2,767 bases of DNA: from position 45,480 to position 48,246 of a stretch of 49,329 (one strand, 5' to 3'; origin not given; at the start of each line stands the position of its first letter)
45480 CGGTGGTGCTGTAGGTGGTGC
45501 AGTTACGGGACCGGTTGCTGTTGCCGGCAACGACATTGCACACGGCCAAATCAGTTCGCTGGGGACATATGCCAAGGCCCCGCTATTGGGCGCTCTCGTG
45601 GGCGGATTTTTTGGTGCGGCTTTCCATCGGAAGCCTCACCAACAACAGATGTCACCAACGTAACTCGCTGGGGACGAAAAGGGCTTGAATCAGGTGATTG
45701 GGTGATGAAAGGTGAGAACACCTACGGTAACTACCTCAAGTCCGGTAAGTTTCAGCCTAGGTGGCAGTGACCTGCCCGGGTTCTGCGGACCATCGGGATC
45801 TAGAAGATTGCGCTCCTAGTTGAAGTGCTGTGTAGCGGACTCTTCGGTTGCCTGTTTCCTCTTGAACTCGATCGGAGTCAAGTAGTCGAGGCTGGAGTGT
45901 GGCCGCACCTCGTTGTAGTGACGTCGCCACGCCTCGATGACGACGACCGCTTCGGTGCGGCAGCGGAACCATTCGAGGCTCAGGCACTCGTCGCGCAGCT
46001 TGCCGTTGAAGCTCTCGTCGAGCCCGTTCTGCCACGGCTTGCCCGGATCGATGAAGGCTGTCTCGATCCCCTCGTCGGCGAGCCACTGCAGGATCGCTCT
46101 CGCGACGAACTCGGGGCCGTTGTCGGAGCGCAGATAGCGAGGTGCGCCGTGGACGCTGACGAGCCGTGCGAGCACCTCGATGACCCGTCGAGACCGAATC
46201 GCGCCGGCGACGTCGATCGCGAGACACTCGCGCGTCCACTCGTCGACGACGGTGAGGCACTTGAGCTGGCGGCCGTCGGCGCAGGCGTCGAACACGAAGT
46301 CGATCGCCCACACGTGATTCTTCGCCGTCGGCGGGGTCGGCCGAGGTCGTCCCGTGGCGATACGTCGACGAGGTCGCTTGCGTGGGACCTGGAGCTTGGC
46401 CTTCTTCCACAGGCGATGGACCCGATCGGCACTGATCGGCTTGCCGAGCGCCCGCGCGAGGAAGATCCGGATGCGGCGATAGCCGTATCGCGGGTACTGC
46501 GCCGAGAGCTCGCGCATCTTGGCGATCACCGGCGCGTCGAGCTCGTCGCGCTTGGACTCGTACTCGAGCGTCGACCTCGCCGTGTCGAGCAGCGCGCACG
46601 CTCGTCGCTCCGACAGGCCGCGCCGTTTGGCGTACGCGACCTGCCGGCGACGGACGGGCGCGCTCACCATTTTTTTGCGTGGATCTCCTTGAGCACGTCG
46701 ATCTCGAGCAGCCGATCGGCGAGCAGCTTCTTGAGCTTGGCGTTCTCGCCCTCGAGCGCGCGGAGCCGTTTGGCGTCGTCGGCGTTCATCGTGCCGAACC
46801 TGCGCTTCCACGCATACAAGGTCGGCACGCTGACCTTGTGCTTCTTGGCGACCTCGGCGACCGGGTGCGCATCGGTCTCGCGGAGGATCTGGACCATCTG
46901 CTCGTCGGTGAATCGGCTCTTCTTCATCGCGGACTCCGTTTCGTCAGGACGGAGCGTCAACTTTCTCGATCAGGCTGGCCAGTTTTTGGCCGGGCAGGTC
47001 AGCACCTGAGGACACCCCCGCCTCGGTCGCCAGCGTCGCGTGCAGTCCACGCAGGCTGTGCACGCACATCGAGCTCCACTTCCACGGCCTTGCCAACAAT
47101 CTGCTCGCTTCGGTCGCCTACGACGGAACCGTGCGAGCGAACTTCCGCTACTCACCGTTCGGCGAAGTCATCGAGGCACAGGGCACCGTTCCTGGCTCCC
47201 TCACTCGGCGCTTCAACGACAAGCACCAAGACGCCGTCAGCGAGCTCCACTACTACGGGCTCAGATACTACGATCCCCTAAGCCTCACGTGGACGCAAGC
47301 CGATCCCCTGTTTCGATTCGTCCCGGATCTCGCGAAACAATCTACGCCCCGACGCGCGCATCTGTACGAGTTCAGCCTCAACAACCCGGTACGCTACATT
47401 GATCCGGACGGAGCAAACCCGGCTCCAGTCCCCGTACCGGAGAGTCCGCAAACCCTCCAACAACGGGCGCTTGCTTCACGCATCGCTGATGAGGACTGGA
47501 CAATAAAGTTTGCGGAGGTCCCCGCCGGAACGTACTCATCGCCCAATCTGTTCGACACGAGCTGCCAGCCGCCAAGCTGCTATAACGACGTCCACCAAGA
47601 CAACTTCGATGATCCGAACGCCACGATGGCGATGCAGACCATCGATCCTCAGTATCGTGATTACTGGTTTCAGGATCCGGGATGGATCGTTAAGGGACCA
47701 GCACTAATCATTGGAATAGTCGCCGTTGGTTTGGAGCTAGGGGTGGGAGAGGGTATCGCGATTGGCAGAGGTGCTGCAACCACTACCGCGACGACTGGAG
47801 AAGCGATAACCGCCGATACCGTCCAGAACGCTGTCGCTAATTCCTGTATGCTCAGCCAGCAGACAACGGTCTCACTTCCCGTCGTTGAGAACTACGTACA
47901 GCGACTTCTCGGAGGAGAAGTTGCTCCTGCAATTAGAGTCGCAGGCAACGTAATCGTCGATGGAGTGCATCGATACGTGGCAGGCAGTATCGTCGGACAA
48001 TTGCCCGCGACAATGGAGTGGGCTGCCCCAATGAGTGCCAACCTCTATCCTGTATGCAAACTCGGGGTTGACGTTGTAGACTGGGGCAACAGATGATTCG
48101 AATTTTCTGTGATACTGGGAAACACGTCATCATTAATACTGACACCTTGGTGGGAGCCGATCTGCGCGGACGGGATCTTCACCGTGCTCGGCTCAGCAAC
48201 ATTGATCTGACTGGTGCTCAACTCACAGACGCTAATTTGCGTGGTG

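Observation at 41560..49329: tRNA-Leu-linked mosaic island of orphan rhs toxin-tip cassettes, immunity candidates, an integrase remnant and IS elements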

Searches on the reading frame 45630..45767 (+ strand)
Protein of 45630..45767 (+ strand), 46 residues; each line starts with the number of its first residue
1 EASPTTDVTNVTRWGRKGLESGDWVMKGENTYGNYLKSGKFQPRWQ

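Call 72: search_protein_families(library=pfam, proteins=[window:45630-45767:+], max_evalue=0.01)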
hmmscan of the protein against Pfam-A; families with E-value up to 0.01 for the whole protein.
window:45630-45767:+ (46 aa): 0 families

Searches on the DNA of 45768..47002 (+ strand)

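Call 99: search_dna_similar(query=window:45768-47002:+, collection=plasmids, mode=distant, max_rows=10)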
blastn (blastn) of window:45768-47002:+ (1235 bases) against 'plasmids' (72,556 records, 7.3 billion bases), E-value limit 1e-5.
Records with a match: 495; places in all: 719; records where one place covers at least 80% of the query: 42.
Best place of each record, by identity: 95-99% 1; 90-95% 2; 80-90% 35; 60-80% 457.
By first word of the organism name: Rhizobium 64; Burkholderia 59; Sinorhizobium 44; Xanthomonas 43; Bradyrhizobium 27; Ralstonia 21; Paracoccus 20; Sphingomonas 14; Rhodococcus 13; Methylobacterium 9; and 81 more.
By predicted mobility (MOB-suite, as given by PLSDB): conjugative 211; non-mobilizable 190; mobilizable 94.
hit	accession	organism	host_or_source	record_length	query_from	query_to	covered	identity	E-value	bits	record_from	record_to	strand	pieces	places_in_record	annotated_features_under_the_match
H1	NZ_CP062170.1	Mycetohabitans endofungorum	-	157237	94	1160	86%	71.4%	9e-148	531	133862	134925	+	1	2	IS3 family transposase | hypothetical protein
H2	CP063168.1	Variovorax paradoxus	-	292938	95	1160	86%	71.2%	4e-139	502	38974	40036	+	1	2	IS3 family transposase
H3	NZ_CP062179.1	Mycetohabitans endofungorum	Rhizopus microsporus,bacterial ...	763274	94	1160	86%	70.8%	2e-136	493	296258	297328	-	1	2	none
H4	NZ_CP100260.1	Burkholderia glumae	cell culture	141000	94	1160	86%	70.5%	4e-133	482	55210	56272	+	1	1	IS3 family transposase | hypothetical protein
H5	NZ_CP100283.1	Burkholderia glumae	cell culture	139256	94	1160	86%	70.5%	4e-133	482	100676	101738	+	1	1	IS3 family transposase | hypothetical protein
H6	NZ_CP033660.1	Burkholderia glumae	bacterial cell,diseased rice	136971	94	1160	86%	70.5%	4e-133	482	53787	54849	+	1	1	IS3 family transposase | hypothetical protein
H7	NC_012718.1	Burkholderia glumae BGR1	-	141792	150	1160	82%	70.4%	7e-124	452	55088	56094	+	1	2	hypothetical protein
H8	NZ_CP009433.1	Burkholderia glumae LMG 2196 = ATCC 33617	Oryza sativa, grain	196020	150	1160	82%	70.4%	7e-124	452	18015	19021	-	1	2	hypothetical protein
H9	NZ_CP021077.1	Burkholderia glumae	Oryza sativa,Cell culture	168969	150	1160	82%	70.4%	7e-124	452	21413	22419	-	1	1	hypothetical protein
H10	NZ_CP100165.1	Burkholderia glumae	cell culture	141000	150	1160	82%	70.4%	7e-124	452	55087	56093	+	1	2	hypothetical protein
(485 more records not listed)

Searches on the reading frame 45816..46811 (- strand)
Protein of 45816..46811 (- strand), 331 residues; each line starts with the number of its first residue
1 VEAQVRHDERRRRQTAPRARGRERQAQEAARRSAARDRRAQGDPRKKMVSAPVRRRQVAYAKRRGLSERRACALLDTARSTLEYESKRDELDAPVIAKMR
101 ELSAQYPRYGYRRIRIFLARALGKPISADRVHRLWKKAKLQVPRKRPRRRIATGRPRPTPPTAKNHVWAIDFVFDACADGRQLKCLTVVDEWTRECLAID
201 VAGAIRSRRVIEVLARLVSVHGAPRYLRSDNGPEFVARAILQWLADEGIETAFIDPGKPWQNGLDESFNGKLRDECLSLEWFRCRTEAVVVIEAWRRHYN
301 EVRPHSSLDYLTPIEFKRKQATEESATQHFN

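Call 4: search_protein_families(library=pfam, proteins=[window:45816-46811:-], max_evalue=0.01)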
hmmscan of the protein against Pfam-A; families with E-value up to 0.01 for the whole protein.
window:45816-46811:- (331 aa): 5 families
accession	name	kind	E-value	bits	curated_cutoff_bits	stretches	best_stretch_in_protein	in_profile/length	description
PF13683.12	rve_3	-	5e-28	97.1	26.5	1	248-313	2-67/67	Integrase core domain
PF00665.32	rve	-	5.2e-20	72.1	32.6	1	162-259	2-102/102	Integrase core domain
PF13276.12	HTH_21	-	5.6e-10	39.8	28.1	1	95-148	6-60/60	HTH-like domain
PF13333.12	rve_2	-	1.5e-05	25.5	22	1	266-319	1-54/56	Integrase core domain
PF13565.12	HTH_32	-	0.0089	17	33.7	1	64-135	8-73/73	Homeodomain-like domain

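Call 8: search_protein_families(library=ncbifam, proteins=[window:45816-46811:-], max_evalue=0.01)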
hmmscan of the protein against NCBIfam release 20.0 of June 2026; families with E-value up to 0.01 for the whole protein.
window:45816-46811:- (331 aa): 5 families
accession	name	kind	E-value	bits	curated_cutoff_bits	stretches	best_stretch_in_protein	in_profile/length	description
NF033516.0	transpos_IS3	equivalog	1.2e-70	238.6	160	1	13-316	52-368/369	IS3 family transposase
NF033577.2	transpos_IS481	equivalog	2.6e-36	125.6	224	1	66-315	37-282/284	IS481 family transposase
NF006918.0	PRK09409.1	subfamily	1.7e-15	57.4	597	1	86-323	43-291/301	IS2 transposase TnpB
NF033563.0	transpos_IS30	equivalog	6.7e-07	29.3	80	1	168-274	136-238/267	IS30 family transposase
NF033545.0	transpos_IS630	equivalog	1.1e-06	28.4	100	0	186-295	186-294/299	IS630 family transposase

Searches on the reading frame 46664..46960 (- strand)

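Call 4: search_protein_families(library=pfam, proteins=[window:46664-46960:-], max_evalue=0.01)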
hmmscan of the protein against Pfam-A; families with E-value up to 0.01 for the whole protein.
window:46664-46960:- (98 aa): 3 families
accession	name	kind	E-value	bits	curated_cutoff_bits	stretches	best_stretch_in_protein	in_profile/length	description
PF01527.26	HTH_Tnp_1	-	5.4e-17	62.2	24.1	1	12-81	1-75/75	Transposase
PF13384.12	HTH_23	-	3.5e-05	23.9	24.6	1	24-55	9-41/50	Homeodomain-like domain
PF13518.12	HTH_28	-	5.2e-05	23.7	25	1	25-57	5-38/52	Helix-turn-helix domain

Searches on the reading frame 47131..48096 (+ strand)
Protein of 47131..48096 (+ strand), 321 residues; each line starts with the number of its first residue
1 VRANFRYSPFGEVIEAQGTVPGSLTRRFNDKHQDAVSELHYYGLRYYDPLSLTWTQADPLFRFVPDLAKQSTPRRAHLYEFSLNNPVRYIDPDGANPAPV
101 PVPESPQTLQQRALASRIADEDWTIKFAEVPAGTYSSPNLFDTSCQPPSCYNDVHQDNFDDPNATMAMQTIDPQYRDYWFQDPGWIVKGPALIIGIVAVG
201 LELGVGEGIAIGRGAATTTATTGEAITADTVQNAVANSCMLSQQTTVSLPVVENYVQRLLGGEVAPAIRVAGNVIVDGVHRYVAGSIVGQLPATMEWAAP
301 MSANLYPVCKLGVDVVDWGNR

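Call 4: search_protein_families(library=pfam, proteins=[window:47131-48096:+], max_evalue=0.01)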
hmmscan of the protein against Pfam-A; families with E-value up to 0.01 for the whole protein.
window:47131-48096:+ (321 aa): 0 families

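Call 8: search_protein_families(library=ncbifam, proteins=[window:47131-48096:+], max_evalue=0.01)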
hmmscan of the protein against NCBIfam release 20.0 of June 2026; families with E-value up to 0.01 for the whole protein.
window:47131-48096:+ (321 aa): 2 families
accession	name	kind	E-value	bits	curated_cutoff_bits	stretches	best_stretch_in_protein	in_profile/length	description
TIGR03696.1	Rhs_assc_core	domain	3.5e-16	59.5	32.5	1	7-94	1-75/76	RHS repeat-associated core domain-containing protein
NF011888.0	PRK15361.1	equivalog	0.0068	16.1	266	0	167-227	78-137/195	SPI-2 type III secretion system translocon protein SseD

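Call 10: find_homologous_proteins(query=window:47131-48096:+)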
Query window:47131-48096:+ (321 aa): 33 proteins with E <= 0.001 among 3810 candidates.
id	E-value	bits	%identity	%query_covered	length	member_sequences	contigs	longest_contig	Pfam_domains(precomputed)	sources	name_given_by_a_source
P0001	1.9e-218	742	100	100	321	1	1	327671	-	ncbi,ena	-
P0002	2.2e-41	160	57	41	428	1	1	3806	-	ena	-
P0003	5.4e-32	129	48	45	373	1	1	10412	PF25023.2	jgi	jgi:RHS repeat-associated protein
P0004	2.6e-29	121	64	31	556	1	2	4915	PF25023.2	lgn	-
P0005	2.8e-29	120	57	31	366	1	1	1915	-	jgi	jgi:RHS repeat-associated protein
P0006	1.6e-27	115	62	28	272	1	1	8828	-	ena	-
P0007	2.0e-27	114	63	28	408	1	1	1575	-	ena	-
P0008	2.7e-27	114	57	31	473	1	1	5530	-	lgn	-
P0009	3.5e-27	114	58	31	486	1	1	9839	PF25023.2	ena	-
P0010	1.0e-26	112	58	31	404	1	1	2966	-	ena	-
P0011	1.1e-26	112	59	29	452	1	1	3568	PF25023.2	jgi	jgi:RHS repeat-associated protein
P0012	1.1e-26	112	58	30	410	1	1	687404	PF15649.13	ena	-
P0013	1.3e-26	112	54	31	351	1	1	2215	PF25023.2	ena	-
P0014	2.0e-26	111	61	28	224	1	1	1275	-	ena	-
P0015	4.6e-26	110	54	31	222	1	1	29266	PF25023.2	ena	-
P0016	2.4e-25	108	54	31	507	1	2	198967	-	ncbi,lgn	-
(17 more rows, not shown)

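Call 12: find_encoding_contigs(protein=P0001, flank=10000, max_places=4)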
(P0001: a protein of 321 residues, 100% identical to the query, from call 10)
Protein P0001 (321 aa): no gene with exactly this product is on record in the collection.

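Call 16: find_related_loci(query=window:47131-48096:+, collection=genome_contigs, flank=10000)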
Query window:47131-48096:+ (321 aa) in genome_contigs; peptide patterns used: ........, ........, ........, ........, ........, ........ (x = any residue, [..] = any of these).
35 stretches matched a pattern; 5 encode a relative of the query (tblastn E <= 1e-3); 5 distinct loci.
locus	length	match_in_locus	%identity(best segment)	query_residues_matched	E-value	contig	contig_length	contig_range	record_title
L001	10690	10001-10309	58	3-105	7e-34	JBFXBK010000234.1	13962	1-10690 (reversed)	MAG: Polyangiaceae bacterium isolate CA_2019_TPBS_44 NODE_18284_length_13962_cov_3.280593_TPBS, whole genome shotgun seq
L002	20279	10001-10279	60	1-94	1e-32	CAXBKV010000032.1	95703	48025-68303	MAG TPA_asm: uncultured Kofleriaceae bacterium isolate ERR2762116_concoct_33 genome assembly, contig: ERZ3422114.414, wh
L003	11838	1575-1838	66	5-94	1e-32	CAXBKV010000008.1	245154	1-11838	MAG TPA_asm: uncultured Kofleriaceae bacterium isolate ERR2762116_concoct_33 genome assembly, contig: ERZ3422114.83, who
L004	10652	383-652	57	5-94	2e-28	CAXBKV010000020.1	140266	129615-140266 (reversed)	MAG TPA_asm: uncultured Kofleriaceae bacterium isolate ERR2762116_concoct_33 genome assembly, contig: ERZ3422114.213, wh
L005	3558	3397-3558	64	7-61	3e-17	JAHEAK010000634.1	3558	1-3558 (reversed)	MAG: Kofleriaceae bacterium isolate Ww100 NODE_98131_length_3558_cov_2.581030, whole genome shotgun sequence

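Call 82: find_encoding_contigs(protein=P0016, flank=10000, max_places=2)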
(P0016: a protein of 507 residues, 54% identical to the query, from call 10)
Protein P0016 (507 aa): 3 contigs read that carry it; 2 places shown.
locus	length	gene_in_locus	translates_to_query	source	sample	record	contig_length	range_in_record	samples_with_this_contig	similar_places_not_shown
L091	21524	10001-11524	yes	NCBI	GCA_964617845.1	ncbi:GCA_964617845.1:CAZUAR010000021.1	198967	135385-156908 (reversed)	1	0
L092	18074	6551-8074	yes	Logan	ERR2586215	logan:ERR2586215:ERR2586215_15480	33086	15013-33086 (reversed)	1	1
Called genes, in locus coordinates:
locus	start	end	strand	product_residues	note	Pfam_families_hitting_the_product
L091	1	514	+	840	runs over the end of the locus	PF23988:DUF7309 (weak), PF02810:SEC-C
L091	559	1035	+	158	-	PF05685:Uma2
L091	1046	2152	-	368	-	-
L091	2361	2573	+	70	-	-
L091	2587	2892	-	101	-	-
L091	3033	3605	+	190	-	PF05685:Uma2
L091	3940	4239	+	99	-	-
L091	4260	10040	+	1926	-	PF03534:SpvB, PF13517:FG-GAP_3 (faint), PF12256:TcdB_toxin_midN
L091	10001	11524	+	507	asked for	-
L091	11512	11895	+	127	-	-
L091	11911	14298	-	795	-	PF00512:HisKA, PF02518:HATPase_c, PF00072:Response_reg, PF00990:GGDEF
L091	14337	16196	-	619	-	PF00664:ABC_membrane, PF00005:ABC_tran, PF02463:SMC_N (faint), PF13304:AAA_21 (faint)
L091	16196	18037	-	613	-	PF00664:ABC_membrane, PF00005:ABC_tran, PF02463:SMC_N (faint), PF13476:AAA_23 (faint), PF13555:AAA_29 (weak)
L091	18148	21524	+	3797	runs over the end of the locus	PF00515:TPR_1 (faint), PF07719:TPR_2 (faint), PF13174:TPR_6 (faint), PF13181:TPR_8 (faint), PF13414:TPR_11 (faint), PF14559:TPR_19 (weak), PF13424:TPR_12 (weak), PF14559:TPR_19, +5 more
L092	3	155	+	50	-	?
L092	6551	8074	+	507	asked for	-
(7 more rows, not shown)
